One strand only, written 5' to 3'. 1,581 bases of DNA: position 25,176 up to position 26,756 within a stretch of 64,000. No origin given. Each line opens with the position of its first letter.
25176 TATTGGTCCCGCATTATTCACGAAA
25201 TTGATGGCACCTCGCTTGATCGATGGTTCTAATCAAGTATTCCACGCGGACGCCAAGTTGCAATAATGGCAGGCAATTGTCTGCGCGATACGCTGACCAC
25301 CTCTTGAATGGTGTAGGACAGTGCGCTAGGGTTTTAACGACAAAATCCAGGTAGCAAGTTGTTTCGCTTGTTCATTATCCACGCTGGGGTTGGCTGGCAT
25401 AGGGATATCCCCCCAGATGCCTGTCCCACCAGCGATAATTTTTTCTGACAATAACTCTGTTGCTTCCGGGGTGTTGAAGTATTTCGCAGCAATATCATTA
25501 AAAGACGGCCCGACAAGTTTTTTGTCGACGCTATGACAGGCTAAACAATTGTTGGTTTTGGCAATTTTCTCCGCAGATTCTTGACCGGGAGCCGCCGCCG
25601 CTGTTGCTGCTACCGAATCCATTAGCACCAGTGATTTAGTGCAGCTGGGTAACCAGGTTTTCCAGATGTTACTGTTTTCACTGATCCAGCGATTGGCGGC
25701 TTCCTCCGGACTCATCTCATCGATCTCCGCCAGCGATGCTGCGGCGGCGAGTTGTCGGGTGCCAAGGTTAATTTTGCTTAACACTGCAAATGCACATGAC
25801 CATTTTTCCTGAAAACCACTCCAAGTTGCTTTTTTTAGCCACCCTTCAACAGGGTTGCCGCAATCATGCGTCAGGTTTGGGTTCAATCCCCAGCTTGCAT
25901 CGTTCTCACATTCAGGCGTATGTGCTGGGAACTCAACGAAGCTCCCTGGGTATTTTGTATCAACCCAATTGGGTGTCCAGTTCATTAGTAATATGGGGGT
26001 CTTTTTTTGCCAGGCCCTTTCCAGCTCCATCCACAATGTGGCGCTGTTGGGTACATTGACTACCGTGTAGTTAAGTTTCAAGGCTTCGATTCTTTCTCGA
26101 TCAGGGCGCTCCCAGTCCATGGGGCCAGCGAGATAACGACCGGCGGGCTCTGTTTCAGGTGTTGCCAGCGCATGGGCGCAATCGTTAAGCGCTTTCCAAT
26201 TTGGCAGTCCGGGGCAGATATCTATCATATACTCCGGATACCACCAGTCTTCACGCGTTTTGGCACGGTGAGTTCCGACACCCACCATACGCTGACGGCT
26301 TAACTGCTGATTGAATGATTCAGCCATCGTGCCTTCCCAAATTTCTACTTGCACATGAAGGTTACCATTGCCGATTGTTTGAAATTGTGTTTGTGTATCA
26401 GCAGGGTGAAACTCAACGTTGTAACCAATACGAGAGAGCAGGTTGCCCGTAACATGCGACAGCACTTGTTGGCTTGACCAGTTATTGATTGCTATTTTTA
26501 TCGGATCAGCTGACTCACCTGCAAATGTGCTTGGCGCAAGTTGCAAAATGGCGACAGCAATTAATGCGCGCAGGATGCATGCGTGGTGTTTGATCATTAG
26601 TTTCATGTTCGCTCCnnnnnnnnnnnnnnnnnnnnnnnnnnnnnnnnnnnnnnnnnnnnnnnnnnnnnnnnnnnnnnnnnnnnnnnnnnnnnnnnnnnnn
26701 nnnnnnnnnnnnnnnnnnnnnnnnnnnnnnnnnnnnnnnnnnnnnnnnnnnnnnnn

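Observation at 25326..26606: Orphan ProX/OpuAC-like binding protein fused to cytochrome c, coupled to the molybdoenzyme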

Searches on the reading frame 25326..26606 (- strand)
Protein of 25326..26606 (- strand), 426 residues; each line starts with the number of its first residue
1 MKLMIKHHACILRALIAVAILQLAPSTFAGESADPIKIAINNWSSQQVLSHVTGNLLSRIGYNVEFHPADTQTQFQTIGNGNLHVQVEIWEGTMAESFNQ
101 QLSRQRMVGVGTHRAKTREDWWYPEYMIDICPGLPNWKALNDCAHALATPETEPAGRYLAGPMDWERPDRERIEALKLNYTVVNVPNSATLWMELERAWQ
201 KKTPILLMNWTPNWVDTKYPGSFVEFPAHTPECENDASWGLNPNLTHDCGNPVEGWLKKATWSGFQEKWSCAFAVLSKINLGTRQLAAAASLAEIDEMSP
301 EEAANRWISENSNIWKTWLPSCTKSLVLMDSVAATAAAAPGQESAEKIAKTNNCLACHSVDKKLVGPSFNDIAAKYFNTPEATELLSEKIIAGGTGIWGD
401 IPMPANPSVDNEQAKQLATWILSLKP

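Call 3: search_protein_families(library=pfam, proteins=[window:25326-26606:-], max_evalue=0.01)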
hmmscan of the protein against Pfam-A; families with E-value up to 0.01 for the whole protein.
window:25326-26606:- (426 aa): 3 families
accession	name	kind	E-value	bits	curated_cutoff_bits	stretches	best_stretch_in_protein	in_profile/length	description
PF04069.17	OpuAC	-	1.6e-38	133.2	21.2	1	34-309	1-256/257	Substrate binding domain of ABC-type glycine betaine transport system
PF00034.26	Cytochrom_C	-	3.7e-08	35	21.3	1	346-425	5-90/90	Cytochrome c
PF13442.11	Cytochrome_CBB3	-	0.0017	19.1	27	1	347-421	8-68/68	Cytochrome C oxidase, cbb3-type, subunit III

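Call 4: search_protein_families(library=ncbifam, proteins=[window:25326-26606:-], max_evalue=0.01)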
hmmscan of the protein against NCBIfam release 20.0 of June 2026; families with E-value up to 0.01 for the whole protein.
window:25326-26606:- (426 aa): 5 families
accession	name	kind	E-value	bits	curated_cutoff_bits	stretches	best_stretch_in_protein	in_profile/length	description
TIGR03414.1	ABC_choline_bnd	subfamily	4.7e-08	32.7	379.05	1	31-129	6-104/291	choline ABC transporter substrate-binding protein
NF008334.0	PRK11119.1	equivalog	3.2e-07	29.7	215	1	11-114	7-110/331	glycine betaine/L-proline ABC transporter substrate-binding protein ProX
NF045774.1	cytochro_C551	exception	2.8e-05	24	118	1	340-422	37-107/110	cytochrome c551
NF045773.1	cytochro_C550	exception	0.0014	18.6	125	1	341-422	48-117/118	cytochrome c550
NF043008.1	Cyt550_Brdyrhiz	equivalog_domain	0.0046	17.1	240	0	325-375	8-61/131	cytochrome c-550 CycA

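Call 5: find_homologous_proteins(query=window:25326-26606:-, max_evalue=0.001)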
Query window:25326-26606:- (426 aa): 608 proteins with E <= 0.001 among 8000 candidates; the best 120 are listed.
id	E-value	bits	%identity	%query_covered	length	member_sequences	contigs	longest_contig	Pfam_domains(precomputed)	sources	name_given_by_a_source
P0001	1.6e-294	994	100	100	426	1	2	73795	PF04069.18,PF00034.27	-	-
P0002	2.6e-185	634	45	68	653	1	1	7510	PF04069.18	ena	-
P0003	2.7e-180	618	44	68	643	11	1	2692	PF04069.18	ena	-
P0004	8.6e-180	616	44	69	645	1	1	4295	PF04069.18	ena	-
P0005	4.0e-179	614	45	68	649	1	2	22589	PF04069.18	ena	-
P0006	5.7e-179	614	44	69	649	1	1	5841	PF04069.18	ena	-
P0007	7.2e-179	613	45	68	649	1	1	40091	PF04069.18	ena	-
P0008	2.8e-178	611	43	69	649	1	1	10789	PF04069.18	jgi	-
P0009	4.3e-178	611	43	68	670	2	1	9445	PF04069.18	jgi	-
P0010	2.5e-176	605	44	68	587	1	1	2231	PF04069.18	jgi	jgi:glycine betaine/proline transport system substrate-binding protein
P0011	4.8e-172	591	44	69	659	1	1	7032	PF04069.18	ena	-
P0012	1.4e-170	586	58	98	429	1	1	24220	PF04069.18,PF13442.12,PF00034.27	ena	-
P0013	8.9e-170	583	57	98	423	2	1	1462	PF04069.18,PF13442.12,PF00034.27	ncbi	-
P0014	3.5e-169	581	59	93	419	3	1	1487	PF04069.18,PF13442.12,PF00034.27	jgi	jgi:glycine betaine/proline transport system substrate-binding protein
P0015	3.1e-167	575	61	93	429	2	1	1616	PF04069.18,PF00034.27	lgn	-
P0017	4.6e-161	555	58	93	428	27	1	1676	PF04069.18,PF13442.12,PF00034.27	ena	-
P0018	4.1e-160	551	56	98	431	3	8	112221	PF04069.18,PF13442.12,PF00034.27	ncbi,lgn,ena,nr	ncbi:MAG: c-type cytochrome [Candidatus Competibacteraceae bacterium]|nr:c-type cytochrome [Candidat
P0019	2.1e-153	529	55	93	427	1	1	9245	PF04069.18,PF00034.27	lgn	-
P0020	1.9e-131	457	62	69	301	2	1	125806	PF04069.18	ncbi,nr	ncbi:MAG: ABC transporter substrate-binding protein [Alphaproteobacteria bacterium]|nr:ABC transport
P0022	1.9e-127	444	57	72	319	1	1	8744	PF04069.18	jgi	-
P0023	2.8e-124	433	56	75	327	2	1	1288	PF04069.18,PF13442.12,PF00034.27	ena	-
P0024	1.8e-122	427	54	73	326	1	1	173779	PF04069.18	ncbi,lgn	ncbi:MAG: ABC transporter substrate-binding protein [Pseudomonadota bacterium]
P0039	1.5e-119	418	54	75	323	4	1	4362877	PF04069.18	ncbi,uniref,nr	ncbi:ABC transporter substrate-binding protein [Leisingera thetidis]|uniref:ABC transporter substrat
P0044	6.0e-118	413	54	77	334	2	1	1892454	PF04069.18,PF00034.27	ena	-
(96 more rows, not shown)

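Call 6: find_encoding_contigs(protein=P0018, flank=10000, max_places=3)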
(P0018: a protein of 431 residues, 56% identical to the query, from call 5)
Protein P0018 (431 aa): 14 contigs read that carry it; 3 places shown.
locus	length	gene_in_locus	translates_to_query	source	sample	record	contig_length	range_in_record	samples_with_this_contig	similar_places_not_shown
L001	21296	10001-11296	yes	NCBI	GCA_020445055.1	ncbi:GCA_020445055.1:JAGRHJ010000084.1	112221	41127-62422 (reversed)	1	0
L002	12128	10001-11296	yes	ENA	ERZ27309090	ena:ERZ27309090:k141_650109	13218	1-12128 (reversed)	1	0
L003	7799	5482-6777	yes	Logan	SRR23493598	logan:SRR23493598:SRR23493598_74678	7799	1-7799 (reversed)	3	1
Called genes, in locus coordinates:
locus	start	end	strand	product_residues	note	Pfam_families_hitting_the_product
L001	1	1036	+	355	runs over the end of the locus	-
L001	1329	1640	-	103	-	-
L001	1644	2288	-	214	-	-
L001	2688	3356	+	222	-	-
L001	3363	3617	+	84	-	-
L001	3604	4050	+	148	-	PF09912:DUF2141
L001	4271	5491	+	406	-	PF00211:Guanylate_cyc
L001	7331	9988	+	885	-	PF18364:Molybdopterin_N, PF00384:Molybdopterin, PF01568:Molydop_binding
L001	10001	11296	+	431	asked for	PF04069:OpuAC, PF00034:Cytochrom_C (weak), PF13442:Cytochrome_CBB3 (weak)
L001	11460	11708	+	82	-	-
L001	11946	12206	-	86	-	-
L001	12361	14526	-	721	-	PF00239:Resolvase, PF07508:Recombinase, PF13408:Zn_ribbon_recom, PF13384:HTH_23 (faint)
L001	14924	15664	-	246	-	PF01695:IstB_IS21, PF00308:Bac_DnaA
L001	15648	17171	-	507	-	PF02796:HTH_7 (weak), PF08279:HTH_11 (faint), PF13551:HTH_29 (faint), PF15978:TnsD (weak), PF22483:Mu-transpos_C_2 (weak)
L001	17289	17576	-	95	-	-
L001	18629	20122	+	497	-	PF13655:RVT_N, PF00078:RVT_1, PF08388:GIIM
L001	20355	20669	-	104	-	-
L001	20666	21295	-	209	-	PF01656:CbiA, PF06564:CBP_BcsQ (faint), PF09140:MipZ (weak), PF10609:ParA (weak), PF13614:AAA_31 (weak)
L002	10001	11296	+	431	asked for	PF04069:OpuAC, PF00034:Cytochrom_C (weak), PF13442:Cytochrome_CBB3 (weak)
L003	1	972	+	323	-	?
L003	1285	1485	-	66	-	-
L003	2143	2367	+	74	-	-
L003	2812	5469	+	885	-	PF18364:Molybdopterin_N, PF00384:Molybdopterin, PF01568:Molydop_binding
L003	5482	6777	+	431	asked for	PF04069:OpuAC, PF00034:Cytochrom_C (weak), PF13442:Cytochrome_CBB3 (weak)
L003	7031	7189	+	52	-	-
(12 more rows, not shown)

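Call 7: find_encoding_contigs(protein=P0012, flank=10000, max_places=2)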
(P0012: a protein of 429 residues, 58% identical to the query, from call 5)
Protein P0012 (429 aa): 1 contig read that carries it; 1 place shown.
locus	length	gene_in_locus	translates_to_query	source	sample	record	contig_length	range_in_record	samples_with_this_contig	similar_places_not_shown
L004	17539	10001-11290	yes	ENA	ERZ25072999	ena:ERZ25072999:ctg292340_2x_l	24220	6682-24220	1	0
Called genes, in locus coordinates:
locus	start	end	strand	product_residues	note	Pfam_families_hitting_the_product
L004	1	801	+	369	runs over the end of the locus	PF01547:SBP_bac_1, PF13416:SBP_bac_8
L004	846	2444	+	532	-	PF02028:BCCT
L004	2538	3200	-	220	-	-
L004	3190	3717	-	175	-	-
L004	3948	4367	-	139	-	PF01734:Patatin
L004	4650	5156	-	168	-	-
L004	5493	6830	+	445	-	PF01266:DAO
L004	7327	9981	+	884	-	PF10518:TAT_signal (weak), PF18364:Molybdopterin_N, PF00384:Molybdopterin, PF01568:Molydop_binding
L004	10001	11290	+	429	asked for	PF04069:OpuAC, PF00034:Cytochrom_C, PF13442:Cytochrome_CBB3 (weak)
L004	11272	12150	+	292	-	PF01068:DNA_ligase_A_M, PF14743:DNA_ligase_OB_2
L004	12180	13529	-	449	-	PF01554:MatE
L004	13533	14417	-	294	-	PF00892:EamA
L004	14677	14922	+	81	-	-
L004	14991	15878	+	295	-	PF01498:HTH_Tnp_Tc3_2 (faint), PF07592:DDE_Tnp_ISAZ013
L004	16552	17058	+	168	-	-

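Call 8: find_encoding_contigs(protein=P0039, flank=10000, max_places=2)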
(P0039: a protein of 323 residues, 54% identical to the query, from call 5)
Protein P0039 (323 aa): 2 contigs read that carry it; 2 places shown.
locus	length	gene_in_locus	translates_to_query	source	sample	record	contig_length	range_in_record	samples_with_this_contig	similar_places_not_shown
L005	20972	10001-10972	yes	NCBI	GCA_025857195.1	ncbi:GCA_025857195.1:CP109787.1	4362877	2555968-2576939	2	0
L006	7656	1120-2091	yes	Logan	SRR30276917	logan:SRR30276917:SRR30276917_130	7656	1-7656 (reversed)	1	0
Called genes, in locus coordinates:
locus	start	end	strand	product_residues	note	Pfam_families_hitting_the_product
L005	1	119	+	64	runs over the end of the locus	-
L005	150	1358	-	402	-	PF00266:Aminotran_5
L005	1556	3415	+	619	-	PF00664:ABC_membrane, PF00005:ABC_tran, PF02463:SMC_N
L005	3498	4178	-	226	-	PF00535:Glycos_transf_2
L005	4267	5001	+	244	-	PF01571:GCV_T (weak), PF25455:Beta-barrel_CAF17_C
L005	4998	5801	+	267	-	PF03881:Fructosamin_kin, PF01636:APH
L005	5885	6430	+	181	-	-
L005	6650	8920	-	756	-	PF00672:HAMP, PF13426:PAS_9, PF00512:HisKA (weak), PF02518:HATPase_c, PF00072:Response_reg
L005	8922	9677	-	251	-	-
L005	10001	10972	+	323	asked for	PF04069:OpuAC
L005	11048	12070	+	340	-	PF13191:AAA_16 (faint), PF00005:ABC_tran, PF13304:AAA_21 (weak)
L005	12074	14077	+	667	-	PF00528:BPD_transp_1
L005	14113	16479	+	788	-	PF09347:DUF1989, PF01571:GCV_T, PF08669:GCV_T_C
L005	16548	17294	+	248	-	PF00072:Response_reg, PF00486:Trans_reg_C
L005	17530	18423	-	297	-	PF00126:HTH_1, PF03466:LysR_substrate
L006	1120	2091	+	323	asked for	PF04069:OpuAC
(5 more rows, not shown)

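Call 10: search_solved_structures(query=window:25326-26606:-, max_evalue=0.001, show_alignments=2)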
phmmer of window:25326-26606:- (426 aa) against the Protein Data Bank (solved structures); distinct sequences matched with E-value up to 0.001: 24.
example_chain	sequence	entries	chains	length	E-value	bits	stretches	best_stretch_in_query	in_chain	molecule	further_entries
4xz6_A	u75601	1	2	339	2.1e-97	329.9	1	15-320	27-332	Glycine betaine/proline ABC transporter, periplasmic substrate-binding protein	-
1a56_A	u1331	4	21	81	7.9e-23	84.1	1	348-425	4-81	FERRICYTOCHROME C-552 | FERROCYTOCHROME C-552 | CYTOCHROME C-552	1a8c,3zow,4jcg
1cor_A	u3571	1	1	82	6.7e-21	77.8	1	345-425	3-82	CYTOCHROME C551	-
3zox_A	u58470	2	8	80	1e-20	77.2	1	348-425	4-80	CYTOCHROME C-552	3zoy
5xec_A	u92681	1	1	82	1.2e-20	76.9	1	345-425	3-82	Cytochrome c-551,Cytochrome c-552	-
2d0s_A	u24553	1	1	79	3.2e-20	75.5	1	346-425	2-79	cytochrome c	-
1dvv_A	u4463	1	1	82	3.4e-20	75.5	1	344-425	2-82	CYTOCHROME C551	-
1ayg_A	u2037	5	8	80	5.6e-20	74.7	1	346-425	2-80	CYTOCHROME C-552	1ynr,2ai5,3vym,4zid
5xed_A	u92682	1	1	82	8.1e-20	74.2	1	345-425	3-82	Cytochrome c-551,Cytochrome c-552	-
6kq1_A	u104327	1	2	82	1.6e-19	73.2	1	345-425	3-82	Cytochrome C biogenesis protein CcsA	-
2exv_A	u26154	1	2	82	4.2e-19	71.8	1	344-425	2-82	Cytochrome c-551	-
1cch_A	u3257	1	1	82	1.6e-18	69.9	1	345-425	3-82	CYTOCHROME C551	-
2i8f_A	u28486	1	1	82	1.7e-18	69.9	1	345-425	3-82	Cytochrome c-551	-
2pac_A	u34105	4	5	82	2.5e-18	69.3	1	345-425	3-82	CYTOCHROME C551 | Cytochrome c-551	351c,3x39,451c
5aur_A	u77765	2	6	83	7.8e-18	67.7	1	346-425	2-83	Cytochrome c-552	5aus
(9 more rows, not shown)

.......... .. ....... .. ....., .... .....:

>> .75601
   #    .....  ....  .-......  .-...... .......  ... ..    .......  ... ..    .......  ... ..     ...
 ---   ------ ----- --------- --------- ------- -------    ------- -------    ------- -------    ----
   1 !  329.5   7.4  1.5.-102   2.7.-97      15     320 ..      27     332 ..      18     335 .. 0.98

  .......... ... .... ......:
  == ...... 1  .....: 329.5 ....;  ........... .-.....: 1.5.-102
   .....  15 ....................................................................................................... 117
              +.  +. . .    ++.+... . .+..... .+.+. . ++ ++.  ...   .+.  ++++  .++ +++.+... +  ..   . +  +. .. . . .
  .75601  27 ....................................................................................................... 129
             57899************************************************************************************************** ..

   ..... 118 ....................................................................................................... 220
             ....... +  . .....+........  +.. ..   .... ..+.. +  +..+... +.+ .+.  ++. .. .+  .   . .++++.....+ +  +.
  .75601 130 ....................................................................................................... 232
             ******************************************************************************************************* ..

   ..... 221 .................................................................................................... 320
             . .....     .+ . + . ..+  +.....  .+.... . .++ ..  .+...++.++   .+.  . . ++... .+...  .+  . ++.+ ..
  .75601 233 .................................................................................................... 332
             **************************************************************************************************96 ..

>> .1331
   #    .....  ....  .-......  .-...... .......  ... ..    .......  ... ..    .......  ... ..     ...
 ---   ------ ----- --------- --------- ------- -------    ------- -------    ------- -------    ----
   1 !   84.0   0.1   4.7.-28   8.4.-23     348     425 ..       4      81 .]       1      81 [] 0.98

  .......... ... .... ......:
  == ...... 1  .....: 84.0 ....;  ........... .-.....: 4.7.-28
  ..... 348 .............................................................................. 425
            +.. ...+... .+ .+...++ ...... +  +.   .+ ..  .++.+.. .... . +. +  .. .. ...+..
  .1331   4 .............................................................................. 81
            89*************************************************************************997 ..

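Call 23: find_encoding_contigs(protein=P0020, flank=8000, max_places=1)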
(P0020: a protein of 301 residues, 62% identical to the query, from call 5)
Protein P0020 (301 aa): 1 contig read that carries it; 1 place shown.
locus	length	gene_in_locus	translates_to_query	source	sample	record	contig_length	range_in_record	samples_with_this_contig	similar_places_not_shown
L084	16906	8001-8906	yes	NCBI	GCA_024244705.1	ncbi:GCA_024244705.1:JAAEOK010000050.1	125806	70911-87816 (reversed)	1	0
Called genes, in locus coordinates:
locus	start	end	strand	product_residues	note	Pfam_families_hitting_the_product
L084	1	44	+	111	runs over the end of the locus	PF13411:MerR_1 (weak), PF13591:MerR_2 (weak)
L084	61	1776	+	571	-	-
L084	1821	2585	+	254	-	PF00092:VWA, PF06707:DUF1194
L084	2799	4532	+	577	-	PF00263:Secretin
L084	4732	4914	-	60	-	-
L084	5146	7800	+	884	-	PF10518:TAT_signal (weak), PF18364:Molybdopterin_N, PF00384:Molybdopterin, PF01568:Molydop_binding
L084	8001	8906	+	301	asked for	PF04069:OpuAC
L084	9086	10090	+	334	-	PF00293:NUDIX, PF00300:His_Phos_1 (weak)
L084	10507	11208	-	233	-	PF08242:Methyltransf_12 (weak), PF13649:Methyltransf_25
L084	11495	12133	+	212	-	PF02798:GST_N, PF13417:GST_N_3, PF13409:GST_N_2, PF00043:GST_C, PF13410:GST_C_2 (weak)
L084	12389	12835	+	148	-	PF10604:Polyketide_cyc2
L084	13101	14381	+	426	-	PF00202:Aminotran_3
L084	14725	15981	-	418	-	PF04542:Sigma70_r2, PF07638:Sigma70_ECF (faint), PF08281:Sigma70_r4_2, PF20239:DUF6596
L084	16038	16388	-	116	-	PF03795:YCII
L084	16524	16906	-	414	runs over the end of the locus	PF04542:Sigma70_r2 (weak), PF20239:DUF6596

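Call 24: find_encoding_contigs(protein=P0007, flank=8000, max_places=1)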
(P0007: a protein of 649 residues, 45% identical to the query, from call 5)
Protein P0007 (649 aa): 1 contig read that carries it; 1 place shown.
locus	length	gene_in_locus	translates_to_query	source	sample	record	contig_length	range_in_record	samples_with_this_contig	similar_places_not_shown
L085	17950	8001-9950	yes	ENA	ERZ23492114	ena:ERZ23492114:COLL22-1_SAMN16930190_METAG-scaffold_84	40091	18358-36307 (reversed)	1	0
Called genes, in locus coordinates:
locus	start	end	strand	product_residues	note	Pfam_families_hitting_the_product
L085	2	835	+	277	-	PF00378:ECH_1, PF16113:ECH_2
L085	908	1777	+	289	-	PF00296:Bac_luciferase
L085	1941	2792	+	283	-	PF04972:BON (weak), PF00691:OmpA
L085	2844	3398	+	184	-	PF00903:Glyoxalase, PF13669:Glyoxalase_4 (faint)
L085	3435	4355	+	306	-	PF09995:MPAB_Lcp_cat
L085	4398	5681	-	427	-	PF00067:p450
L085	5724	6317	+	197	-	PF12802:MarR_2, PF13463:HTH_27 (weak), PF01047:MarR (weak)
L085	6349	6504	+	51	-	-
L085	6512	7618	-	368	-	PF02746:MR_MLE_N, PF13378:MR_MLE_C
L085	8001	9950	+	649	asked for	PF04069:OpuAC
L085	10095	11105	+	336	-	PF00005:ABC_tran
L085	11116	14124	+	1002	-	PF00528:BPD_transp_1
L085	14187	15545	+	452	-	PF00743:FMO-like, PF07992:Pyr_redox_2, PF13434:Lys_Orn_oxgnase (faint), PF13454:NAD_binding_9 (faint), PF13738:Pyr_redox_3, PF00743:FMO-like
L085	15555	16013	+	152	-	PF00583:Acetyltransf_1, PF13508:Acetyltransf_7, PF13673:Acetyltransf_10 (weak), PF08445:FR47 (weak)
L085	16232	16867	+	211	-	-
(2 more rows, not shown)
